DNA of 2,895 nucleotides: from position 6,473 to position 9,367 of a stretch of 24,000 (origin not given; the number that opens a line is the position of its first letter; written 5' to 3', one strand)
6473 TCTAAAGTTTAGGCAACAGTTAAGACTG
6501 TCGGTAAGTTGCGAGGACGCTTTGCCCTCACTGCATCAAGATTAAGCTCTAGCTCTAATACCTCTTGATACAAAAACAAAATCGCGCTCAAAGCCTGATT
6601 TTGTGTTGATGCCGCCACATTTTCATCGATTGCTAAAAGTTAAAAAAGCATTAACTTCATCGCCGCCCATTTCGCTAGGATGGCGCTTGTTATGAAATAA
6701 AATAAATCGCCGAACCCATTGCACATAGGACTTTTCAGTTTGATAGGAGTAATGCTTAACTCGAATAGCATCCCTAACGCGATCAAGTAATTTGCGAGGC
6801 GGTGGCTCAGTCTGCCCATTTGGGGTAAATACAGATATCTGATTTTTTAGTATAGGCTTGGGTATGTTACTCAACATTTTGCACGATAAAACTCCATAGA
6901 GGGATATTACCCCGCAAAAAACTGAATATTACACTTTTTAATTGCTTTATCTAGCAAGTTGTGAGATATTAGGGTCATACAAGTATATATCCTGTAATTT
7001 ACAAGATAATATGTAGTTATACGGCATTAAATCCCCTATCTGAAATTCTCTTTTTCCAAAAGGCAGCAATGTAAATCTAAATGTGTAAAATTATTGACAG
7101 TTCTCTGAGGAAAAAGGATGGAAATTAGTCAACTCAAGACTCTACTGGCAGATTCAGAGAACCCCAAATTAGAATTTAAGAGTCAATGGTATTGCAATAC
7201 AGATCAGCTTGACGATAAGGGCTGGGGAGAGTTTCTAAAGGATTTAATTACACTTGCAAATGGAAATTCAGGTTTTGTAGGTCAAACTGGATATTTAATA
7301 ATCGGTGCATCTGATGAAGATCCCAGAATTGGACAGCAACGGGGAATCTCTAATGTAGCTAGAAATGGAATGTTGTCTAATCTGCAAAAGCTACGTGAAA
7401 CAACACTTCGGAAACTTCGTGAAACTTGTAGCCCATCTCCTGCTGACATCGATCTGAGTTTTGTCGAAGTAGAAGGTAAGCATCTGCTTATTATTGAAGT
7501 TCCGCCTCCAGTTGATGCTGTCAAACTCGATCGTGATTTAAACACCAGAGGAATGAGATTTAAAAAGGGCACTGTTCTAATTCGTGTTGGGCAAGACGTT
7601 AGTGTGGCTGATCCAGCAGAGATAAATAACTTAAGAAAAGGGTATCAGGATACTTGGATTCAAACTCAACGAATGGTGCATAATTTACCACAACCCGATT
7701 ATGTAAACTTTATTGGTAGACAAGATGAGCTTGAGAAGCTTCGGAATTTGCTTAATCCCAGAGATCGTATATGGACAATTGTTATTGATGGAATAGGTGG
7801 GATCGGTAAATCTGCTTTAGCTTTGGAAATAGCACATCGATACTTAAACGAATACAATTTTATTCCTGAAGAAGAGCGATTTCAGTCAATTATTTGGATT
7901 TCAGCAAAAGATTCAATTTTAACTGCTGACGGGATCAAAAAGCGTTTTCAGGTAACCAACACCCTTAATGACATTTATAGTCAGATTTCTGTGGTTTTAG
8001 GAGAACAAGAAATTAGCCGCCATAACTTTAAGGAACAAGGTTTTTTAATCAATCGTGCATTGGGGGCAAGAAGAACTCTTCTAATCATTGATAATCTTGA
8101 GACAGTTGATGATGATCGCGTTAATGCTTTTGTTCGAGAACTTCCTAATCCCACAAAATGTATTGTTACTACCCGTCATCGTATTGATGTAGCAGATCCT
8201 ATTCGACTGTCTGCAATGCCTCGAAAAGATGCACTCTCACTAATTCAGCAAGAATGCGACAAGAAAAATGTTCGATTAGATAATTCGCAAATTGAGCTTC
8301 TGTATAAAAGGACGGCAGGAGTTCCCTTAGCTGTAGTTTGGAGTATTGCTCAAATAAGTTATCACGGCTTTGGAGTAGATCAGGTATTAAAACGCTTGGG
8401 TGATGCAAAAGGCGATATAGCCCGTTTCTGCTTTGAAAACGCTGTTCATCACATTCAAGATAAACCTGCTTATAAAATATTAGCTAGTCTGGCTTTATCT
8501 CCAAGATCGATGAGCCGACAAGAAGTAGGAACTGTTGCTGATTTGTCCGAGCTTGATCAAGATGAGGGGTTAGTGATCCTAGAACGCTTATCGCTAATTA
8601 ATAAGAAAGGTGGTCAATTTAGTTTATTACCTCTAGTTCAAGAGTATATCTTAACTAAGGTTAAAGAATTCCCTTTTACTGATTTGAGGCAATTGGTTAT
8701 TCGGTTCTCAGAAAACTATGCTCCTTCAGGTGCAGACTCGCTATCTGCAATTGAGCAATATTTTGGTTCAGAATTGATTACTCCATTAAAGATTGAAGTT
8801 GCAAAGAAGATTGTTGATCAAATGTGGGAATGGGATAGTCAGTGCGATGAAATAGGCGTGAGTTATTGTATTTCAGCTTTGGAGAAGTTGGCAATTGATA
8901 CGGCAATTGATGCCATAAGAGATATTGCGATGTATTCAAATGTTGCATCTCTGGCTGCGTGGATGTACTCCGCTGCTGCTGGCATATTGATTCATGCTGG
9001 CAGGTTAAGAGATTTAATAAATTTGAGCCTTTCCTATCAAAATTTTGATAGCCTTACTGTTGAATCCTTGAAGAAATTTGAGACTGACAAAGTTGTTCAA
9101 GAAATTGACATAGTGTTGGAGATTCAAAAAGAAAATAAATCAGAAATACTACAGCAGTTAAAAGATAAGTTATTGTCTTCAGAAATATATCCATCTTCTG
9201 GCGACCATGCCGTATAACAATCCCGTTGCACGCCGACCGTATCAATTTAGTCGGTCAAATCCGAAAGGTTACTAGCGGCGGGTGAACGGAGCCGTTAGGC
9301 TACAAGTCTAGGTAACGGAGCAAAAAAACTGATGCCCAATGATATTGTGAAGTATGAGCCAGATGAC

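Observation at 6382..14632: Dense REPIN-like array with its own RAYT, interleaved with two-gene modules like an integron cassette array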

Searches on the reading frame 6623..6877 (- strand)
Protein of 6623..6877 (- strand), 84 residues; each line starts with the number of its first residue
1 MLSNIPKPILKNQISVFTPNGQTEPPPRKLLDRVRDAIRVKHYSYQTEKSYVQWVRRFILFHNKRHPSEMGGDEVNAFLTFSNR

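Call 6: search_protein_families(library=pfam, proteins=[window:6623-6877:-], max_evalue=0.01)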
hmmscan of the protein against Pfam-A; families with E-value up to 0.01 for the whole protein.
window:6623-6877:- (84 aa): 1 family
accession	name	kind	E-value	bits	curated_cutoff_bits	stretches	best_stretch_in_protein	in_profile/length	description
PF13495.12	Phage_int_SAM_4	-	3.9e-18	66.1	27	1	30-80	1-51/85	Phage integrase, N-terminal SAM-like domain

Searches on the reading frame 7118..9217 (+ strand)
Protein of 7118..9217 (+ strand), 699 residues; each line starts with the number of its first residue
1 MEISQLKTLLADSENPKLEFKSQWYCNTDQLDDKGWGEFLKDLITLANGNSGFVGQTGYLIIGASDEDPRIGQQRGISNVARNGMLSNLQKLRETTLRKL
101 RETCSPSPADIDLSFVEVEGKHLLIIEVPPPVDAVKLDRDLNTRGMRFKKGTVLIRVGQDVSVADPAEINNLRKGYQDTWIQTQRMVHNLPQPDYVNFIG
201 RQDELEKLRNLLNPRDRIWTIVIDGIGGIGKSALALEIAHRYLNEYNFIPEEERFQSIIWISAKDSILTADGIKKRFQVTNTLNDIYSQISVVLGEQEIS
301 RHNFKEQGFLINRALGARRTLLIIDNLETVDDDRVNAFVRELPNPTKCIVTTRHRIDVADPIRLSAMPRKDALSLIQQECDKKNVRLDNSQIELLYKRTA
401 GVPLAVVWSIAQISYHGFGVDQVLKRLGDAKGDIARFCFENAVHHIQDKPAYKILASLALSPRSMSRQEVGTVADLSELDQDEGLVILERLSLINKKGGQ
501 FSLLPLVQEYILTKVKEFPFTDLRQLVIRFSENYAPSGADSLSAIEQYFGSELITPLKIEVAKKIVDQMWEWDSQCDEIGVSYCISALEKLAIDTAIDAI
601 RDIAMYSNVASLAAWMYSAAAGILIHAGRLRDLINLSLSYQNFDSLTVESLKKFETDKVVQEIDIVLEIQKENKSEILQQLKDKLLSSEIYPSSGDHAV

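Call 6: search_protein_families(library=pfam, proteins=[window:7118-9217:+], max_evalue=0.01)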
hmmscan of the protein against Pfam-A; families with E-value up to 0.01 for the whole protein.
window:7118-9217:+ (699 aa): 4 families
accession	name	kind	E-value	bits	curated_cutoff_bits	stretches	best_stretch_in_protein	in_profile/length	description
PF00931.28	NB-ARC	-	9.4e-13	48.4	23.5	1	202-407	2-199/248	NB-ARC domain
PF04326.19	SLFN_AlbA_2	-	1.3e-09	39.1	25.3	1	14-160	1-113/118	Schlafen, AlbA_2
PF13191.12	AAA_16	-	3.7e-07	31.2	32.6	1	197-341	1-154/167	AAA ATPase domain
PF13401.12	AAA_22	-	2.4e-05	25.1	27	1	221-345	8-110/130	AAA domain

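Call 27: search_protein_families(library=ncbifam, proteins=[window:7118-9217:+], max_evalue=0.01)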
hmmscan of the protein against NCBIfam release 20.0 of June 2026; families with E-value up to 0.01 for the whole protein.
window:7118-9217:+ (699 aa): 2 families
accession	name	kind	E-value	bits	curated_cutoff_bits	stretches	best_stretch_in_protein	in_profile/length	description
NF040586.1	FxSxx_TPR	equivalog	3e-15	55.8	300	1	195-428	5-210/830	FxSxx-COOH system tetratricopeptide repeat protein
NF041717.1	HaaA_phane_TPR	equivalog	1.2e-07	30.3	1125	1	314-430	215-331/882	cyclophane-containing RiPP biosynthesis TPR protein HaaT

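Call 74: search_protein_families(library=padloc, proteins=[window:7118-9217:+], max_evalue=0.001)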
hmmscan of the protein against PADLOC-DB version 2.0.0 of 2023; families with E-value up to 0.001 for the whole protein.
window:7118-9217:+ (699 aa): 0 families
